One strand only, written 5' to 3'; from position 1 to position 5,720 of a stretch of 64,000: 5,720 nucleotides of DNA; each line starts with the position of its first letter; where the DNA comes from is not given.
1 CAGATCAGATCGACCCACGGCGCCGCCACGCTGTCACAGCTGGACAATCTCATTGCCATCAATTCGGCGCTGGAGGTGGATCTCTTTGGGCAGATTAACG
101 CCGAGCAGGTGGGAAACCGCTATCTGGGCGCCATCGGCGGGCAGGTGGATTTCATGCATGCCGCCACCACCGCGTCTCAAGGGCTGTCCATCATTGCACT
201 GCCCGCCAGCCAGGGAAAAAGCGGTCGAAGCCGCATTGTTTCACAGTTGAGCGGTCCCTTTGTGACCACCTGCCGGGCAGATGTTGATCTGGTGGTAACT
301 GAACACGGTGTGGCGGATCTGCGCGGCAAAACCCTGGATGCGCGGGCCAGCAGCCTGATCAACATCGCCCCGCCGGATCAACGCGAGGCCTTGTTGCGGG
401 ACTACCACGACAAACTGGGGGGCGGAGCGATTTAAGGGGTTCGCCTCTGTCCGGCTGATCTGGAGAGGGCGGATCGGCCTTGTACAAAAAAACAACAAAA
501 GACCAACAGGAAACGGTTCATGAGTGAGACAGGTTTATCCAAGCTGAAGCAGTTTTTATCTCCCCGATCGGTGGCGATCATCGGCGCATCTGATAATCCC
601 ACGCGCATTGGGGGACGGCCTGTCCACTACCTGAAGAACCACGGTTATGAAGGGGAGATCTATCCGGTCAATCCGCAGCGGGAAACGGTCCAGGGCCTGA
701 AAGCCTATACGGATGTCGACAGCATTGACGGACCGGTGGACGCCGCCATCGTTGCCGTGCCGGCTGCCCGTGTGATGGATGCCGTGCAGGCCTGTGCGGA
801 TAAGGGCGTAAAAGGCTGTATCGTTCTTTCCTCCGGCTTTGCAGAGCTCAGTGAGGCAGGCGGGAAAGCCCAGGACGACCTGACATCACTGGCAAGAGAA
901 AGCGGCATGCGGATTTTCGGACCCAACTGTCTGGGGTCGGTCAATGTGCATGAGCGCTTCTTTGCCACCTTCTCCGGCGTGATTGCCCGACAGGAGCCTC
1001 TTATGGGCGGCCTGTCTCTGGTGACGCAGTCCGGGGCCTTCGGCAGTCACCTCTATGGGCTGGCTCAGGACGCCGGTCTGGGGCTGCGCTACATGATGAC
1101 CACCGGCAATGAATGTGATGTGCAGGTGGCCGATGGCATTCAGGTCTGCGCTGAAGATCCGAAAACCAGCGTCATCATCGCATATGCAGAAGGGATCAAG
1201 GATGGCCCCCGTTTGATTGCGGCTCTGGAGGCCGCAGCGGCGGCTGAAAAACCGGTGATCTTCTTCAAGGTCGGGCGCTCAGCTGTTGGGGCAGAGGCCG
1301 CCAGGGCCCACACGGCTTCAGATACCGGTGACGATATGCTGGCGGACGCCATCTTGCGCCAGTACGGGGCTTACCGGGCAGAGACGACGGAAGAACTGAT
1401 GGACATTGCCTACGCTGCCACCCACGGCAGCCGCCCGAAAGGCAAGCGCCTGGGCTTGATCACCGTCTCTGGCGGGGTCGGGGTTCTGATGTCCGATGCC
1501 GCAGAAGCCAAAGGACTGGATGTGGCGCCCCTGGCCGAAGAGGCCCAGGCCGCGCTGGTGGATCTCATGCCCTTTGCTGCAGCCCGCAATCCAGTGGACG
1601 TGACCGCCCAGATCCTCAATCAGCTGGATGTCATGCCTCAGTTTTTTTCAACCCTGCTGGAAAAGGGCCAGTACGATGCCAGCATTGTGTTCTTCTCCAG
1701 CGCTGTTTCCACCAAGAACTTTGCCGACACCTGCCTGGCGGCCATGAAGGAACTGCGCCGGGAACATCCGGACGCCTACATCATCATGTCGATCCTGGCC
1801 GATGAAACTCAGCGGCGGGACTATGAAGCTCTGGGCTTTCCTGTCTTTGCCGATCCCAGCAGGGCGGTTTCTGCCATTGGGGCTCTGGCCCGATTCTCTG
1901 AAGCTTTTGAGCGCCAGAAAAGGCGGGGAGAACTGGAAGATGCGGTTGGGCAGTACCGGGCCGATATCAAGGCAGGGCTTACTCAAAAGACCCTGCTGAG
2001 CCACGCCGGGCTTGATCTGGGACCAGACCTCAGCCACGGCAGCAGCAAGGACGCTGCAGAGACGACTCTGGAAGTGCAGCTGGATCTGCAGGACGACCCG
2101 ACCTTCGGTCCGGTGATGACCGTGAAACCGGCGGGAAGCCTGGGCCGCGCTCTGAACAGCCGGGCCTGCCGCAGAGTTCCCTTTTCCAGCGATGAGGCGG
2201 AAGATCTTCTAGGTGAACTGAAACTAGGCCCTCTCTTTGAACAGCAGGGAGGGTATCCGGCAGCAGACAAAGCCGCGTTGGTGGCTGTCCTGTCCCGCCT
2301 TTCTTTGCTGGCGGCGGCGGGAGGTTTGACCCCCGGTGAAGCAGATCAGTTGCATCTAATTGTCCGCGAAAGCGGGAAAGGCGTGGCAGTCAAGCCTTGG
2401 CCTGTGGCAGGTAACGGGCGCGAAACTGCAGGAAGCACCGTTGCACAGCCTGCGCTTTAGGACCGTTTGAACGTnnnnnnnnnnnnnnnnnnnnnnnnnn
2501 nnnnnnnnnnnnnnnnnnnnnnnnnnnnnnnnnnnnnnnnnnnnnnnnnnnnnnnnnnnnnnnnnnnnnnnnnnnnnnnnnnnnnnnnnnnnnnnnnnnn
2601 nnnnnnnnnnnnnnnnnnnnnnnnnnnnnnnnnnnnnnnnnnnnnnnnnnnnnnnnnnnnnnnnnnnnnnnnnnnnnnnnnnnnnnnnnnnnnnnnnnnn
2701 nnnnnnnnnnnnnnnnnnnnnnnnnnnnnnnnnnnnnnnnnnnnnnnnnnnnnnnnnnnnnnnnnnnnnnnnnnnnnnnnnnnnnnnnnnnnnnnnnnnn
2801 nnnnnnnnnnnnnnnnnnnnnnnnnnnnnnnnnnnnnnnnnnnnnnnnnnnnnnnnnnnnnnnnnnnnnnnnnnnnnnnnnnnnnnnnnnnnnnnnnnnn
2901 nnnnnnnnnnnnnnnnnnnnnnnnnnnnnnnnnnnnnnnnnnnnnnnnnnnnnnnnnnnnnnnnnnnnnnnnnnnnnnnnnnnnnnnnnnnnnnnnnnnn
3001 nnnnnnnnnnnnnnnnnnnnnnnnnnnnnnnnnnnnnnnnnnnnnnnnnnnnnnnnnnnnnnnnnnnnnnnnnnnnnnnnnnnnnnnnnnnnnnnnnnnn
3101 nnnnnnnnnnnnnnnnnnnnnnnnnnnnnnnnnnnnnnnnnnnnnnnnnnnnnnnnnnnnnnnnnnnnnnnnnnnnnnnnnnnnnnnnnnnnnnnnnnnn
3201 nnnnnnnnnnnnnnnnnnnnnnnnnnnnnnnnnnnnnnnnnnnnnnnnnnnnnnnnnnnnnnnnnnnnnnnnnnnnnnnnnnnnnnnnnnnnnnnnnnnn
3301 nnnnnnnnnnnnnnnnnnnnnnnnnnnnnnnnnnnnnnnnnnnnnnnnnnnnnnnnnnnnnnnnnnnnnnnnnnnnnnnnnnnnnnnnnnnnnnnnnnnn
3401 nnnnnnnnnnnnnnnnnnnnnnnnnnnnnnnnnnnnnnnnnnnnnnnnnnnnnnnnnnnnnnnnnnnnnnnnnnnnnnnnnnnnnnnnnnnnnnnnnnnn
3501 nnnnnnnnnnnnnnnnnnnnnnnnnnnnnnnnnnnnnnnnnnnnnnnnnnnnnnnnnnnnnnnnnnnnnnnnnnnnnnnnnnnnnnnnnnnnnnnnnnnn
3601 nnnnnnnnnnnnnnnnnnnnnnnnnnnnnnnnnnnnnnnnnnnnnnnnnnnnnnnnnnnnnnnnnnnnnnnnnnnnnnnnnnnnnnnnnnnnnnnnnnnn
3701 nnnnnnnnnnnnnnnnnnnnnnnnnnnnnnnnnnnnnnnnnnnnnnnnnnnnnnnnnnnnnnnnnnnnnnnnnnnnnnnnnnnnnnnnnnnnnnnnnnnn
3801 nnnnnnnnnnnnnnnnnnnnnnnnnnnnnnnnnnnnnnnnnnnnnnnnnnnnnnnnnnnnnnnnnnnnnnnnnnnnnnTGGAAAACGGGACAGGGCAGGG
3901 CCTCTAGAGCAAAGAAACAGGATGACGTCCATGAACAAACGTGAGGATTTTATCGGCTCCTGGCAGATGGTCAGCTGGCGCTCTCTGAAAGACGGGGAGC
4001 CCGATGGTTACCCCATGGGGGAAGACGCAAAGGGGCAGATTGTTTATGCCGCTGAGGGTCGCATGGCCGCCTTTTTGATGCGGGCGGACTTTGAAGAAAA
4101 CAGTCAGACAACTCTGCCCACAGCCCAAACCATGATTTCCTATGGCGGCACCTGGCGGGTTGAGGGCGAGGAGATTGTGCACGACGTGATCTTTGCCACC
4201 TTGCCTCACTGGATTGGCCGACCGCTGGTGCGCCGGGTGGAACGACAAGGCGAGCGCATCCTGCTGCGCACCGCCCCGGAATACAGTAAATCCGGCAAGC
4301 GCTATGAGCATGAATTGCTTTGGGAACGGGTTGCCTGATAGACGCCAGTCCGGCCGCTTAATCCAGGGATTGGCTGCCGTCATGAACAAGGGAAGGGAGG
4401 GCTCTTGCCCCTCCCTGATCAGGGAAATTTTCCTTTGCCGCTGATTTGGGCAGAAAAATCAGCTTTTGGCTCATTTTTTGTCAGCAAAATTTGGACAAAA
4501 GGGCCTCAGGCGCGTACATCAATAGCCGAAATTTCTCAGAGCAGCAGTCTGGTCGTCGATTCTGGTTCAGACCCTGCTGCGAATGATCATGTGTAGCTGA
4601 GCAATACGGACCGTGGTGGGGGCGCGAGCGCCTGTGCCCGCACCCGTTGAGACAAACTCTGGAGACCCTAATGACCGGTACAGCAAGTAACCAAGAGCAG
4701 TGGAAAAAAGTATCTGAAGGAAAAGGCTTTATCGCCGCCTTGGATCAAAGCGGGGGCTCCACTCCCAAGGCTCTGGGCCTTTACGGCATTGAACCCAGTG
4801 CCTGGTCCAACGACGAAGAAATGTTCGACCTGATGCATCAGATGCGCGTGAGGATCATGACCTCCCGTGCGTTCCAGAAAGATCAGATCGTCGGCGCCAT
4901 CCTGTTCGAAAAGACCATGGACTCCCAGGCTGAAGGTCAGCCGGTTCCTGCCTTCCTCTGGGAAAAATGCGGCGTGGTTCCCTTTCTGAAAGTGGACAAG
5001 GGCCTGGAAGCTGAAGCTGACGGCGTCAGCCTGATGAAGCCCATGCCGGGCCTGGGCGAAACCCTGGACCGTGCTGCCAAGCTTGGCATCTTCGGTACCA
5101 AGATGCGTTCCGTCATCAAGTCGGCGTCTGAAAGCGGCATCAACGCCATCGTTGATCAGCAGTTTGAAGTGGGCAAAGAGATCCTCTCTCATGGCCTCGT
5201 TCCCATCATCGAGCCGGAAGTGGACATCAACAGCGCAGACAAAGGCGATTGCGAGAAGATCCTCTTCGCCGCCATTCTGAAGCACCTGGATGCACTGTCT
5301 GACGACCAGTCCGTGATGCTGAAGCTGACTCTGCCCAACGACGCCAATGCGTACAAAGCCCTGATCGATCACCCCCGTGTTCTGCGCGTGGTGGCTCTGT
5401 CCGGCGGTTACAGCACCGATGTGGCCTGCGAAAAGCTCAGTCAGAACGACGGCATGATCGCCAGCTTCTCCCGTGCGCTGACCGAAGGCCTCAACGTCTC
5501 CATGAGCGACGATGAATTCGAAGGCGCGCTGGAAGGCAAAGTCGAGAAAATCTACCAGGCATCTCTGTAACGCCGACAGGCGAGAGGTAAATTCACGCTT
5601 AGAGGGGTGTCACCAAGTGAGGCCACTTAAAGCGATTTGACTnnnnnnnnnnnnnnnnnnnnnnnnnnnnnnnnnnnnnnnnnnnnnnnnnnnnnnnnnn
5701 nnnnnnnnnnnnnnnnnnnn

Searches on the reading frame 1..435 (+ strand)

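Call 29: search_protein_families(library=ncbifam, proteins=[window:1-435:+], max_evalue=0.001)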
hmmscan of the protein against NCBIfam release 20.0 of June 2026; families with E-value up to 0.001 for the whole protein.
window:1-435:+ (144 aa): 6 families
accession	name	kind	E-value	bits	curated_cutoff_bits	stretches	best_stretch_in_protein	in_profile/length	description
TIGR03948.1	butyr_acet_CoA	equivalog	3.7e-26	91.9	674.8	1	5-135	300-434/445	butyryl-CoA:acetate CoA-transferase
NF053666.1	BtrAceCoATfers1341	equivalog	2.8e-20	72.7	740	1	17-137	346-460/492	butyryl-CoA:acetate CoA transferase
TIGR03458.1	YgfH_subfam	subfamily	1.3e-17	63.6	658.7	1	17-137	346-460/489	succinate CoA transferase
NF053853.1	ScActCoATferScpC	equivalog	2.4e-16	59.5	500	1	17-138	350-465/493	succinyl-CoA:acetate CoA-transferase ScpC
TIGR02428.1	pcaJ_scoB_fam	subfamily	2.4e-06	27.1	243.55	1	18-112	97-183/207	3-oxoacid CoA-transferase subunit B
TIGR01584.1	citF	equivalog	0.00023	20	501.45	1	11-105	342-426/492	citrate lyase subunit alpha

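Call 30: search_protein_families(library=pfam, proteins=[window:1-435:+], max_evalue=1)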
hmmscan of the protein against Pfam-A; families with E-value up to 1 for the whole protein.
window:1-435:+ (144 aa): 2 families
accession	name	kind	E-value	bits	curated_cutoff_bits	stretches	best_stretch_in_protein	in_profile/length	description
PF13336.12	AcetylCoA_hyd_C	-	2.4e-41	141.7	23.7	1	6-133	24-152/154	Acetyl-CoA hydrolase/transferase C-terminal domain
PF04223.18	CitF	-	0.00017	21.2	27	1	9-105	317-403/466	Citrate lyase, alpha subunit (CitF)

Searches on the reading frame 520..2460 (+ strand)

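Call 5: search_protein_families(library=pfam, proteins=[window:520-2460:+], max_evalue=0.01)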
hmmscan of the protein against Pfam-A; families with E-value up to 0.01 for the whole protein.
window:520-2460:+ (646 aa): 5 families
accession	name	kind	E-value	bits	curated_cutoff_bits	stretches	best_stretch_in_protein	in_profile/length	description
PF13607.11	Succ_CoA_lig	-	3.2e-45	153.7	27.4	1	163-299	2-137/138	Succinyl-CoA ligase like flavodoxin domain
PF13380.12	CoA_binding_2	-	5.2e-25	88.6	22.8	1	16-139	1-112/116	CoA binding domain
PF02629.25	CoA_binding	-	3.1e-12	47.5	22.3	1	16-106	4-97/97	CoA binding domain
PF13549.11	ATP-grasp_5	-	4.8e-11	42.9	27.6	1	514-598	107-191/221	ATP-grasp domain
PF19045.5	Ligase_CoA_2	-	1.1e-06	29.2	23.7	1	313-363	3-54/162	Ligase-CoA domain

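Call 29: search_protein_families(library=ncbifam, proteins=[window:520-2460:+], max_evalue=0.001)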
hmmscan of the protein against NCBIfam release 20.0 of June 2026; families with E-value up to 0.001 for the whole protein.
window:520-2460:+ (646 aa): 6 families
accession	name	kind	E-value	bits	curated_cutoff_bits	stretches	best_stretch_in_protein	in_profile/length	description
TIGR02717.1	AcCoA-syn-alpha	equivalog_domain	1.9e-112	376.2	567.15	1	9-458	1-445/447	acetate--CoA ligase alpha subunit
NF045494.1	AcCoALig_Archglob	equivalog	1.6e-91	307.7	1200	1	6-459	215-662/665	acetate--CoA ligase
NF045493.1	HydDutCoALig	equivalog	7.2e-75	252.9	1300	1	11-467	5-457/698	4-hydroxybutyrate--CoA ligase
NF045492.1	HydPropCoALig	equivalog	8.6e-73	245.8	1300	2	7-460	246-697/700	3-hydroxypropionate--CoA ligase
NF004230.0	PRK05678.1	equivalog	2.4e-09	36.8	336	1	72-258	65-242/291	succinate--CoA ligase subunit alpha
TIGR01019.1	sucCoAalpha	subfamily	9.3e-07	28.5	353.2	1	62-289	51-274/286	succinate--CoA ligase subunit alpha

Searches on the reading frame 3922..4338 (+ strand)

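Call 5: search_protein_families(library=pfam, proteins=[window:3922-4338:+], max_evalue=0.01)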
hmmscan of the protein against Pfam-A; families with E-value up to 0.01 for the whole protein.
window:3922-4338:+ (138 aa): 1 family
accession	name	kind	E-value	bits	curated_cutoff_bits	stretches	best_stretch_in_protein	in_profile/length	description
PF13924.12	Lipocalin_5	-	2e-18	67.1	25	1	11-137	1-142/142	Lipocalin-like domain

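Call 29: search_protein_families(library=ncbifam, proteins=[window:3922-4338:+], max_evalue=0.001)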
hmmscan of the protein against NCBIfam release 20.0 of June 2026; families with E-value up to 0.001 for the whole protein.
window:3922-4338:+ (138 aa): 0 families

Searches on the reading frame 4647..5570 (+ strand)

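Call 5: search_protein_families(library=pfam, proteins=[window:4647-5570:+], max_evalue=0.01)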
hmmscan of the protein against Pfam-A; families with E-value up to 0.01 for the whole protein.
window:4647-5570:+ (307 aa): 1 family
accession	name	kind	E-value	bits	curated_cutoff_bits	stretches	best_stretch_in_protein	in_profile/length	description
PF00274.25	Glycolytic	-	5.9e-11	42.2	22.2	1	22-227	10-212/349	Fructose-bisphosphate aldolase class-I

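Call 29: search_protein_families(library=ncbifam, proteins=[window:4647-5570:+], max_evalue=0.001)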
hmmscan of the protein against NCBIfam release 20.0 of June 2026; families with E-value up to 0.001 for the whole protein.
window:4647-5570:+ (307 aa): 2 families
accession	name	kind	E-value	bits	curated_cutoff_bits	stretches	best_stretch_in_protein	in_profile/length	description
NF003784.0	PRK05377.1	equivalog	1.8e-143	477.2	392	1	14-306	2-294/297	fructose bisphosphate aldolase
NF033379.1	FrucBisAld_I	equivalog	2.7e-16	59.4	250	1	22-227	10-211/324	class I fructose-bisphosphate aldolase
